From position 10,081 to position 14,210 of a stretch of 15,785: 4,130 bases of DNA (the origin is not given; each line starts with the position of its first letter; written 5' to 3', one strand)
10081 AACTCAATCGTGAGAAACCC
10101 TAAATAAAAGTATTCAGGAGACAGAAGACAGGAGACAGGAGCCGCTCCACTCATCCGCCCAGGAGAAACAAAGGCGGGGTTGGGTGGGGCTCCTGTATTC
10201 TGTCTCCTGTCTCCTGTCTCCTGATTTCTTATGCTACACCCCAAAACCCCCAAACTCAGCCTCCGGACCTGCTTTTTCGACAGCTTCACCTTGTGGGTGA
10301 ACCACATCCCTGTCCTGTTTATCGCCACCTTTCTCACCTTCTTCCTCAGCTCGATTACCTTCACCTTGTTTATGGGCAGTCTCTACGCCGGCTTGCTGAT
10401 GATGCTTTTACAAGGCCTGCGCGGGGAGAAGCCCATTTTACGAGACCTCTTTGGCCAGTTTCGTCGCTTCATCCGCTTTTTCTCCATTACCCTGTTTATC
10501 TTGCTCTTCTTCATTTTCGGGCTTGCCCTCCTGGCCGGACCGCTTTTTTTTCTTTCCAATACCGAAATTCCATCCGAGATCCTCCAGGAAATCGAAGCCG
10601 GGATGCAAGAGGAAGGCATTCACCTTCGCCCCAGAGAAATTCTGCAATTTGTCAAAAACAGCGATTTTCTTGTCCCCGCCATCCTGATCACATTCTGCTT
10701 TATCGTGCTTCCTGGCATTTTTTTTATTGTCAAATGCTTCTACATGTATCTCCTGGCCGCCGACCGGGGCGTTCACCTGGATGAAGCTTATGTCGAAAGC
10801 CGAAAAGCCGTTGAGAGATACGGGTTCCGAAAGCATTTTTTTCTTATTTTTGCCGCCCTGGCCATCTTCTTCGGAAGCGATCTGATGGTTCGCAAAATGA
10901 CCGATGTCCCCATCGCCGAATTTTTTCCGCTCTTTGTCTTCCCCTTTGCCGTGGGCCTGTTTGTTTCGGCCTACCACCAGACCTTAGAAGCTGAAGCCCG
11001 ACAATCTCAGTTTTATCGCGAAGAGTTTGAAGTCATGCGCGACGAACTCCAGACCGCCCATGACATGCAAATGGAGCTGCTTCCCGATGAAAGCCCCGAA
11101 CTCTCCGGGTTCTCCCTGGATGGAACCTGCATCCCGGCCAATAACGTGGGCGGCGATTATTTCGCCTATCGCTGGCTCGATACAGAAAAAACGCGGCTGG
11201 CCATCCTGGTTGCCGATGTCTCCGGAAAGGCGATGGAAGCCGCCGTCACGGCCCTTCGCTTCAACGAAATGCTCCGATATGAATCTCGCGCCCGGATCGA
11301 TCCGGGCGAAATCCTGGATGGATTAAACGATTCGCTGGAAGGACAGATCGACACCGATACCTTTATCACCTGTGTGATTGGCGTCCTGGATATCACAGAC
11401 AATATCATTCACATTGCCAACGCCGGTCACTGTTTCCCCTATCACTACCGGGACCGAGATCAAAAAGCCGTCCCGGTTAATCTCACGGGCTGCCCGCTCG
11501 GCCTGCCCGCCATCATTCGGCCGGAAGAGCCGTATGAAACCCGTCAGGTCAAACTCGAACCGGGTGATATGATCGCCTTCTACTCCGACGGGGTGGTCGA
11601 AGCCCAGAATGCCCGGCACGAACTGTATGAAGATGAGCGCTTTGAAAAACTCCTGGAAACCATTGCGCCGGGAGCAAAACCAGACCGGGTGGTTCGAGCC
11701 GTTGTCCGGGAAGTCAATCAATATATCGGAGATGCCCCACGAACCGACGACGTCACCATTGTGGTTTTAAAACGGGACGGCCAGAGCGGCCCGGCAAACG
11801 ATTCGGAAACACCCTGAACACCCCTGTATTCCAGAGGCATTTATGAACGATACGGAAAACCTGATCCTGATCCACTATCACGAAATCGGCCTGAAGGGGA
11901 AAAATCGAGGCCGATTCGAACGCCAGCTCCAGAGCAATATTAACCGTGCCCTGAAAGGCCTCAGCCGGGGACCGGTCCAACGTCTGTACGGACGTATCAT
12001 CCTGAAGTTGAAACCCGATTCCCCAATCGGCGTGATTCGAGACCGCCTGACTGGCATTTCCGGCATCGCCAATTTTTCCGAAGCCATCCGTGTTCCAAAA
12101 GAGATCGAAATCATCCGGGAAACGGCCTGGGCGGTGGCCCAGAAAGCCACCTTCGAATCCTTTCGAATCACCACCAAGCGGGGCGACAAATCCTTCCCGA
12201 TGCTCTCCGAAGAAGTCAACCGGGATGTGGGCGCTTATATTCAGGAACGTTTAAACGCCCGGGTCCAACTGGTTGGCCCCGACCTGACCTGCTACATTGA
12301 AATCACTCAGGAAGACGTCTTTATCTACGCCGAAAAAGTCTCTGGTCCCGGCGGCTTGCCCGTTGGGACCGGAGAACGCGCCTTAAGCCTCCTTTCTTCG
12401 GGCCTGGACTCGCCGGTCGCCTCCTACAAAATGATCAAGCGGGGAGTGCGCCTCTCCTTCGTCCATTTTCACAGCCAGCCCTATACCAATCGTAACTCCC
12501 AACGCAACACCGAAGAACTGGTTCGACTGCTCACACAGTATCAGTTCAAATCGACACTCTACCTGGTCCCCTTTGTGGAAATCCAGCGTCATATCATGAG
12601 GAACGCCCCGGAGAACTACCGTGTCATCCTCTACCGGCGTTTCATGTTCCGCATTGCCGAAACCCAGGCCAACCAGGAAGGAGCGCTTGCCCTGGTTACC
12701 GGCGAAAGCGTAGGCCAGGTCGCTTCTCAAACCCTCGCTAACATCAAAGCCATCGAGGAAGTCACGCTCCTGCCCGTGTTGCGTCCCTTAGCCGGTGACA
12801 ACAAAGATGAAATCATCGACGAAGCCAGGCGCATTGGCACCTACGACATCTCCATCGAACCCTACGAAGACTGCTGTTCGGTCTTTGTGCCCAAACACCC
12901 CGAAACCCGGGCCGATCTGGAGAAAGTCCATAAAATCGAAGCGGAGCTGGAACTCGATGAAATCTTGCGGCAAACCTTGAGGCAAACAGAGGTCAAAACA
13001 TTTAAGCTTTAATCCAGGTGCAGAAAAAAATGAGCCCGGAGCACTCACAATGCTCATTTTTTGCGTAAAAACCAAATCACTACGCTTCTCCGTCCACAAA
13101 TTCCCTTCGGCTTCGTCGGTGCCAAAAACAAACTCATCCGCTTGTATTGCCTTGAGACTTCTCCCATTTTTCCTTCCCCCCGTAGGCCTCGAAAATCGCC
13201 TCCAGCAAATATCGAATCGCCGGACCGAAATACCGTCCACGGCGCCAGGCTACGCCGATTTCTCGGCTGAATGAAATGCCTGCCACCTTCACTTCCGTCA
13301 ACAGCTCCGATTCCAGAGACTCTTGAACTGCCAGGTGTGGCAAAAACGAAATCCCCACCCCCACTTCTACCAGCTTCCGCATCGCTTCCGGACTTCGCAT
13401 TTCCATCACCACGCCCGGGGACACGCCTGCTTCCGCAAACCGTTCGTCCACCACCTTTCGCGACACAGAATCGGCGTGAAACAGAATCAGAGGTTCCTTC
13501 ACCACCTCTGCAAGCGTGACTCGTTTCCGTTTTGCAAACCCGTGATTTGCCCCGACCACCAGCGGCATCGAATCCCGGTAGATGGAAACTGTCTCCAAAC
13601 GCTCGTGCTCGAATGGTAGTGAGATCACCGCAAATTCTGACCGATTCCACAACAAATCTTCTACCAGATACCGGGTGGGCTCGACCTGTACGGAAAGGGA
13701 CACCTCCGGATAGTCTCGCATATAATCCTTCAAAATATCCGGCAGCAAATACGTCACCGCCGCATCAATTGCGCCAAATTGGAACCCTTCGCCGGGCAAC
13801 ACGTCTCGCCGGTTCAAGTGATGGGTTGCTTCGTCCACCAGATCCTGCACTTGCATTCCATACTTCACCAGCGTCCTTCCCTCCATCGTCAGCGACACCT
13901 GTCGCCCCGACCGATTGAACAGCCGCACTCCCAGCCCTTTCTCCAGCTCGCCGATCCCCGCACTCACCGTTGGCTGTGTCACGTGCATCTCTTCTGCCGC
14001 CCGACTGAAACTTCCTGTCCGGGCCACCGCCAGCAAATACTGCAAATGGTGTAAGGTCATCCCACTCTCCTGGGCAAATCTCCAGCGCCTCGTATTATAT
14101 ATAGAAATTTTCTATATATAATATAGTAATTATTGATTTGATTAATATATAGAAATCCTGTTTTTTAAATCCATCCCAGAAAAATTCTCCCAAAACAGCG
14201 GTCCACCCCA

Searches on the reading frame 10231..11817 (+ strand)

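Call 4: search_protein_families(library=pfam, proteins=[window:10231-11817:+], max_evalue=0.01)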
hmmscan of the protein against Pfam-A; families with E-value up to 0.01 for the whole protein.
window:10231-11817:+ (528 aa): 1 family
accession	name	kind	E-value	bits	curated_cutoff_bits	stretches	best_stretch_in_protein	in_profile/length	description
PF07228.17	SpoIIE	-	2.2e-47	161.9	25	1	321-515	3-191/192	Stage II sporulation protein E (SpoIIE)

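Call 64: search_protein_families(library=ncbifam, proteins=[window:10231-11817:+], max_evalue=10)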
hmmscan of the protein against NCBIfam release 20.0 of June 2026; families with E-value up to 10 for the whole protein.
window:10231-11817:+ (528 aa): 5 families
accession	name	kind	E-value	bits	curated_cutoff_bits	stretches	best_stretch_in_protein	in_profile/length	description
NF045505.1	RR_RssB_Pseudo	equivalog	5.6e-15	55.3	700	1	247-515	133-391/394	two-component system response regulator RssB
TIGR02865.1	spore_II_E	equivalog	4.3e-08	31.7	490.8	1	303-514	563-762/764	stage II sporulation protein E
NF038263.1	prot_phos_SiaA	equivalog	0.00044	18.9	700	1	432-513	574-655/658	biofilm regulation protein phosphatase SiaA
NF000055.3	trim_DfrA12_A21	exception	0.063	13.1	330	1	229-272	105-147/165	DfrA12/DfrA21 family trimethoprim-resistant dihydrofolate reductase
NF000053.2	trim_DfrA12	exception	0.075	12.8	360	1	229-272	105-147/165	trimethoprim-resistant dihydrofolate reductase DfrA12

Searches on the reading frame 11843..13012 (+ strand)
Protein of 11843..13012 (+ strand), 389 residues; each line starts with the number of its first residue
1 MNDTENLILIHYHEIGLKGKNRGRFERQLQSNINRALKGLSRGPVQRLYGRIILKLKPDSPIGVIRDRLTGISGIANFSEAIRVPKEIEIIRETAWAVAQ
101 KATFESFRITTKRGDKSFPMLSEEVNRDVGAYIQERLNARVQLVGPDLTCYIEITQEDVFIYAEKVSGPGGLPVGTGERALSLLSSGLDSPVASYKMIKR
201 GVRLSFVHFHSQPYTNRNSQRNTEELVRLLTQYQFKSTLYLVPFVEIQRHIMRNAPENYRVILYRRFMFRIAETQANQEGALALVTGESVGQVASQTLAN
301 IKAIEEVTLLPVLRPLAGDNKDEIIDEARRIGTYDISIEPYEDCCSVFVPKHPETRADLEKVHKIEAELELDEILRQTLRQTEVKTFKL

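Call 8: search_protein_families(library=pfam, proteins=[window:11843-13012:+], max_evalue=10)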
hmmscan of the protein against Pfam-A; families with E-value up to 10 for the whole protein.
window:11843-13012:+ (389 aa): 5 families
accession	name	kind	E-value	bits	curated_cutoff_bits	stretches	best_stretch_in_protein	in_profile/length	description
PF02568.20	ThiI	-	6.2e-70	235.3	20.5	1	175-371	1-197/197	Thiamine biosynthesis protein (ThiI)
PF22025.1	ThiI_fer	-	6.5e-19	68.6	25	1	8-79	2-72/72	ThiI ferredoxin-like domain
PF02926.22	THUMP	-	4.3e-12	46.7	20.6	1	87-163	3-83/84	THUMP domain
PF06508.19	QueC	-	0.02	14.9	22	1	179-240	1-58/210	Queuosine biosynthesis protein QueC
PF22023.1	Pus10_THUMP_arc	-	0.027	15.1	28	1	120-152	45-77/78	Pus10 THUMP domain, archaeal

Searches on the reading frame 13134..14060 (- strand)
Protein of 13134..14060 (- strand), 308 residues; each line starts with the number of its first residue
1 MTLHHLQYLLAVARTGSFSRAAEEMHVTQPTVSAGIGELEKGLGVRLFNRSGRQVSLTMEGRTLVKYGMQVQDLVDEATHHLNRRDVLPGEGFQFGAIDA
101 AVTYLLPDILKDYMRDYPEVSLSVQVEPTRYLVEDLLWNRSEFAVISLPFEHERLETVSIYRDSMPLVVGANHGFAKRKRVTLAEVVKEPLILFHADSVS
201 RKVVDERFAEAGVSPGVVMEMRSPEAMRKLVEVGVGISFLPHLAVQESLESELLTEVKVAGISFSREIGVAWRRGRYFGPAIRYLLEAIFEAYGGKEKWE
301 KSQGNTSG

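Call 8: search_protein_families(library=pfam, proteins=[window:13134-14060:-], max_evalue=10)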
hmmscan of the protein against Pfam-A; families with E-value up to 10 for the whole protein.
window:13134-14060:- (308 aa): 4 families
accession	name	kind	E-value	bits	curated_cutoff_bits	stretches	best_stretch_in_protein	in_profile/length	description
PF03466.25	LysR_substrate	-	2.9e-44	151.4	28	1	94-291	9-206/209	LysR substrate binding domain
PF00126.33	HTH_1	-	2e-24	85.7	26.6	1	3-62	1-60/60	Bacterial regulatory helix-turn-helix protein, lysR family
PF22341.1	GSPE_N1E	-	0.055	14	27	1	174-206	5-37/64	GSPII protein E, N1E domain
PF12802.13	MarR_2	-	0.071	13.7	27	1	1-41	3-46/61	MarR family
